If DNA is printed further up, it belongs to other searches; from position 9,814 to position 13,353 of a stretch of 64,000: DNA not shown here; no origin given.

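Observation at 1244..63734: About 36 copies of four short repeat families sit at nearly every non-divergent gene junction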

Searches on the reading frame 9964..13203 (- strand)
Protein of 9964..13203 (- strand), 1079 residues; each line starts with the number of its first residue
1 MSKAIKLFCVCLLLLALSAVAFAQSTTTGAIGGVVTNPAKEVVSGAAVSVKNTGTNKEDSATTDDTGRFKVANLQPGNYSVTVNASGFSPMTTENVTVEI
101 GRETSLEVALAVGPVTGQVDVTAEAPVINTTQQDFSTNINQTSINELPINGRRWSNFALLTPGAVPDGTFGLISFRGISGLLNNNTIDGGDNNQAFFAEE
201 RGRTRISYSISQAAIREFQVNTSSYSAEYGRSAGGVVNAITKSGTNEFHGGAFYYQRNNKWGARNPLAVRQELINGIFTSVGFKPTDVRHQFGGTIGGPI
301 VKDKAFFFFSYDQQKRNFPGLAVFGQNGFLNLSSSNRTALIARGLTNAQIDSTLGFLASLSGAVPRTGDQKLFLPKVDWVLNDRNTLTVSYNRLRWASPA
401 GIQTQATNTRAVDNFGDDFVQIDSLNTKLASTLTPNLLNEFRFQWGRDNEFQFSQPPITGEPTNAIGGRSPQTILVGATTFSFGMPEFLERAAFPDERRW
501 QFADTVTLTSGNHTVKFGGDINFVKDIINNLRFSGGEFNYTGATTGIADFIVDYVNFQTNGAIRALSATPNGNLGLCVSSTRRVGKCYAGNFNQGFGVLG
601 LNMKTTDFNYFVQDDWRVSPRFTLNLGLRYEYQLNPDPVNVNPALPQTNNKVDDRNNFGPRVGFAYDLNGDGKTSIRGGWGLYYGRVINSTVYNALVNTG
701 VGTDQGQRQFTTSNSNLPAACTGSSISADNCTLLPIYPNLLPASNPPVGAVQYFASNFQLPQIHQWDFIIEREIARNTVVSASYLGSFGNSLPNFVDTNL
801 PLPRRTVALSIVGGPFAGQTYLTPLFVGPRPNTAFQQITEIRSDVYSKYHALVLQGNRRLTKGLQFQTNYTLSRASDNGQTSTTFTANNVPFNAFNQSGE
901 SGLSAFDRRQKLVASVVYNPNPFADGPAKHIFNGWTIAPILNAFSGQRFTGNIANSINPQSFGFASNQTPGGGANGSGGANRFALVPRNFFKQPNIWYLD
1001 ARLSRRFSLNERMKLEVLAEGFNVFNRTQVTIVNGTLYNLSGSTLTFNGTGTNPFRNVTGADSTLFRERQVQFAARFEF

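Call 59: search_protein_families(library=pfam, proteins=[window:9964-13203:-], max_evalue=0.001)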
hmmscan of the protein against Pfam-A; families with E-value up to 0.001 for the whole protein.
window:9964-13203:- (1079 aa): 7 families
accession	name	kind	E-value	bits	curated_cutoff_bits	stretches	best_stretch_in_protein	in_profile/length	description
PF25183.1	OMP_b-brl_4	-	4.6e-116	389.6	30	2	362-1072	146-838/838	Outer membrane beta barrel domain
PF13620.12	CarboxypepD_reg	-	2.6e-20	73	32.3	1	31-110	2-81/82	Carboxypeptidase regulatory-like domain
PF13715.12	CarbopepD_reg_2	-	1.9e-08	34.6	32.2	1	32-107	3-73/88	CarboxypepD_reg-like domain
PF14686.12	fn3_3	-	5.8e-06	26.4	24.4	1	42-105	4-74/75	Polysaccharide lyase family 4, domain II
PF00593.30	TonB_dep_Rec_b-barrel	-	1.2e-05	25.8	27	1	484-706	38-254/436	TonB dependent receptor-like, beta-barrel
PF17210.9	SdrD_B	-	1.5e-05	25.6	29.7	1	38-97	19-78/112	SdrD B-like domain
PF17802.7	SpaA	-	0.00035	21.1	23.1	1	40-104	13-80/91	Prealbumin-like fold domain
